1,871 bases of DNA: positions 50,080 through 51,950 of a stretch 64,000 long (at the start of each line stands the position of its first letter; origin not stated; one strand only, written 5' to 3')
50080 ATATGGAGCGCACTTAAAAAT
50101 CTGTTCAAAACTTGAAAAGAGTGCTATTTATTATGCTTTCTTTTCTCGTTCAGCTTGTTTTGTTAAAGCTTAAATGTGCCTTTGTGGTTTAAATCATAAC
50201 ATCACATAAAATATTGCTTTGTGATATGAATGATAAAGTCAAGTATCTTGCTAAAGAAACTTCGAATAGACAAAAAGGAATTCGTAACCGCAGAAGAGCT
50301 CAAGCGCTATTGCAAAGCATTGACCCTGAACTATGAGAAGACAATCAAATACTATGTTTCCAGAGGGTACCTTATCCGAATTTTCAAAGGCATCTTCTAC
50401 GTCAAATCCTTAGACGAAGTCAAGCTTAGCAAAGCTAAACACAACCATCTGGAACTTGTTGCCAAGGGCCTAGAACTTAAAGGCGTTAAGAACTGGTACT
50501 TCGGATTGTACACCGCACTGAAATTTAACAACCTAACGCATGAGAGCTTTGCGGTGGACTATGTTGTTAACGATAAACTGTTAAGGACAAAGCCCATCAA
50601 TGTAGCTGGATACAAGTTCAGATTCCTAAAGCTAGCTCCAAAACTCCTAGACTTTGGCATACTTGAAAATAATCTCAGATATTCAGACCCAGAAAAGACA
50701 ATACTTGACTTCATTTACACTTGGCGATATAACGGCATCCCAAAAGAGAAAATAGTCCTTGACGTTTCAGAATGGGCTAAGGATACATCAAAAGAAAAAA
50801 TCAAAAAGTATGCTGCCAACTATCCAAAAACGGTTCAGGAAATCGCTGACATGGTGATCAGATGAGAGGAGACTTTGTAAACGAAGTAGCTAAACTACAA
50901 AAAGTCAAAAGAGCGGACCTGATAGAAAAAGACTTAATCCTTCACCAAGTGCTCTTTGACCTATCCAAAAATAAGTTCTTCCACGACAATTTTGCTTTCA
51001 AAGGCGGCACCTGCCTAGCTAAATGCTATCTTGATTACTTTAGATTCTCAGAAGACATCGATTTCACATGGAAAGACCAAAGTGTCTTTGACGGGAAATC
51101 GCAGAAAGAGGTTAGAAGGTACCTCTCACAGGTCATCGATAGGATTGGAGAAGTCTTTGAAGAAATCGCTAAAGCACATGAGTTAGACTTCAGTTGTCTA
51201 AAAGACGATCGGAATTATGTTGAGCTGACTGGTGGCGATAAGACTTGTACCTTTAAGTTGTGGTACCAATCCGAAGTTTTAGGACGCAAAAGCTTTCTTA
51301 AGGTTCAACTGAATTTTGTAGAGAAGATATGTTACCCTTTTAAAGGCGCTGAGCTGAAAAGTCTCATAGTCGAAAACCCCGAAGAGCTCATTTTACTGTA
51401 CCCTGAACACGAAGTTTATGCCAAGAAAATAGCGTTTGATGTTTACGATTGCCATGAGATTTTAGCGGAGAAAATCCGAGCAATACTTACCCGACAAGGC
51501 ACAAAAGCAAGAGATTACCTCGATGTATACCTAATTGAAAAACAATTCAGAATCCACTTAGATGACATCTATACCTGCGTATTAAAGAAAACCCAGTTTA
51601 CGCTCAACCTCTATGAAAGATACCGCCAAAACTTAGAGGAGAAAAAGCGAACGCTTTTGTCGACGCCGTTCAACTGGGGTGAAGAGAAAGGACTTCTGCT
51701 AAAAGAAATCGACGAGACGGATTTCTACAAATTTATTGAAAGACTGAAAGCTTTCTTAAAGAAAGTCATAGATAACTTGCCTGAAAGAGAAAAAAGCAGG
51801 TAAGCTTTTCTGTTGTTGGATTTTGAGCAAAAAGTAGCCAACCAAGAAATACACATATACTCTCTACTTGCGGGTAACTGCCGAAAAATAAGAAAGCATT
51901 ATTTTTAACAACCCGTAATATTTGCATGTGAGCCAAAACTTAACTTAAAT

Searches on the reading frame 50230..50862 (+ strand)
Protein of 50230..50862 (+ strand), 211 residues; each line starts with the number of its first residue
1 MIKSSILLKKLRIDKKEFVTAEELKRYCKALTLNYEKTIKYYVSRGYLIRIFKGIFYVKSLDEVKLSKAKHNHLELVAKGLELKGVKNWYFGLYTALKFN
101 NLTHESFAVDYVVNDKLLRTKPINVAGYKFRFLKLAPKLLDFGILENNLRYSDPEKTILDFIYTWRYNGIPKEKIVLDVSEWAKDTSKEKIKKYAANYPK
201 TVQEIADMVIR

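Call 9: search_protein_families(library=pfam, proteins=[window:50230-50862:+], max_evalue=0.01)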
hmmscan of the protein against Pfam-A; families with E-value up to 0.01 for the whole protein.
window:50230-50862:+ (211 aa): 1 family
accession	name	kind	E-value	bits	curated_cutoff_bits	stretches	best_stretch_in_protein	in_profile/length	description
PF13338.12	AbiEi_4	-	0.0021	18.6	25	1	8-58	3-48/49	Transcriptional regulator, AbiEi antitoxin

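Call 84: search_protein_families(library=padloc, proteins=[window:50230-50862:+], max_evalue=0.001)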
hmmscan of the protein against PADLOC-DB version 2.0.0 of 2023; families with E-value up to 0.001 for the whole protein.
window:50230-50862:+ (211 aa): 8 families
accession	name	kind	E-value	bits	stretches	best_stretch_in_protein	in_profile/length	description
PDLC02273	AbiEi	-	1e-53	180.4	1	18-205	16-200/205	AbiEi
PDLC02267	AbiEi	-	6.2e-16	56.6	1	5-195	7-182/252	AbiEi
PDLC02241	AbiEi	-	6.4e-09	33.9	1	32-199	25-183/199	AbiEi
PDLC02271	AbiEi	-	1.4e-06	25.7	1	15-196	20-201/263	AbiEi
PDLC02266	AbiEi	-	7.4e-06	23.5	1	7-202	6-199/258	AbiEi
PDLC02276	AbiEi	-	1.3e-05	22.9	1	10-173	9-168/270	AbiEi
PDLC02225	AbiEi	-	5.7e-05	20.9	1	35-184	31-165/198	AbiEi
PDLC02282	AbiEi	-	0.00019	18.9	1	8-202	7-199/260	AbiEi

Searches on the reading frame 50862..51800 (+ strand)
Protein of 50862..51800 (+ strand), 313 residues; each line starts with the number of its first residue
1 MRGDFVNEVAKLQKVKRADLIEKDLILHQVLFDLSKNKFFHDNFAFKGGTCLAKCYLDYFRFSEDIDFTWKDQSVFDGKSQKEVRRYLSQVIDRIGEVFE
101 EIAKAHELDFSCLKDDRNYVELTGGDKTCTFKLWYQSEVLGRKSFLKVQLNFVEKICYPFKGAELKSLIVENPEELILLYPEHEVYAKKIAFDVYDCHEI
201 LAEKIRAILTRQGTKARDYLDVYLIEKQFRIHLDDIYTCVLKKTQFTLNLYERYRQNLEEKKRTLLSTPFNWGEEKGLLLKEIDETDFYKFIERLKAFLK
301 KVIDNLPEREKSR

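Call 9: search_protein_families(library=pfam, proteins=[window:50862-51800:+], max_evalue=0.01)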
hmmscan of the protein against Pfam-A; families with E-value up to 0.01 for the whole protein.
window:50862-51800:+ (313 aa): 1 family
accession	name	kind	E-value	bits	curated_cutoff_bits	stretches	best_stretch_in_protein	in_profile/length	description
PF08843.17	AbiEii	-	6.7e-31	108.5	22.5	1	31-274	3-199/238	Nucleotidyl transferase AbiEii toxin, Type IV TA system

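Call 84: search_protein_families(library=padloc, proteins=[window:50862-51800:+], max_evalue=0.001)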
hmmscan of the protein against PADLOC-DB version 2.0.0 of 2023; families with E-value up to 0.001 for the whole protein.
window:50862-51800:+ (313 aa): 28 families (the best 25 are shown)
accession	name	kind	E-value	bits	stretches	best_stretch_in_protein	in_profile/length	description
PDLC02321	AbiEii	-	1.2e-60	203.7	1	3-305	4-292/296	AbiEii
PDLC02304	AbiEii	-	2.2e-34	117.6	1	7-301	8-257/260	AbiEii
PDLC02317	AbiEii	-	1e-23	82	1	17-224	17-201/396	AbiEii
PDLC02297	AbiEii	-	1.3e-20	71.9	1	5-225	7-209/307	AbiEii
PDLC02294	AbiEii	-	1.4e-20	72.2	1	15-263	16-225/260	AbiEii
PDLC02292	AbiEii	-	7e-19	66.7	1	17-235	24-215/283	AbiEii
PDLC02289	AbiEii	-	5e-18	63.6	1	4-226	16-215/309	AbiEii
PDLC02296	AbiEii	-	1.3e-17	61.9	2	6-93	8-92/282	AbiEii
PDLC02323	AbiEii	-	1.8e-16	58.5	2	20-91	18-85/248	AbiEii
PDLC02302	AbiEii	-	5.9e-15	53.4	1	15-245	19-228/313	AbiEii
PDLC02305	AbiEii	-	5e-14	50.2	1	17-241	18-206/306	AbiEii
PDLC02288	AbiEii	-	2.4e-12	44.3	2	188-243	164-221/294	AbiEii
PDLC02293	AbiEii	-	4.9e-12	43.9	1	19-95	18-87/270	AbiEii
PDLC02316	AbiEii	-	1.1e-10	39.5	1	7-84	15-88/314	AbiEii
PDLC02315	AbiEii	-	2.8e-09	34.6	1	17-72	32-90/352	AbiEii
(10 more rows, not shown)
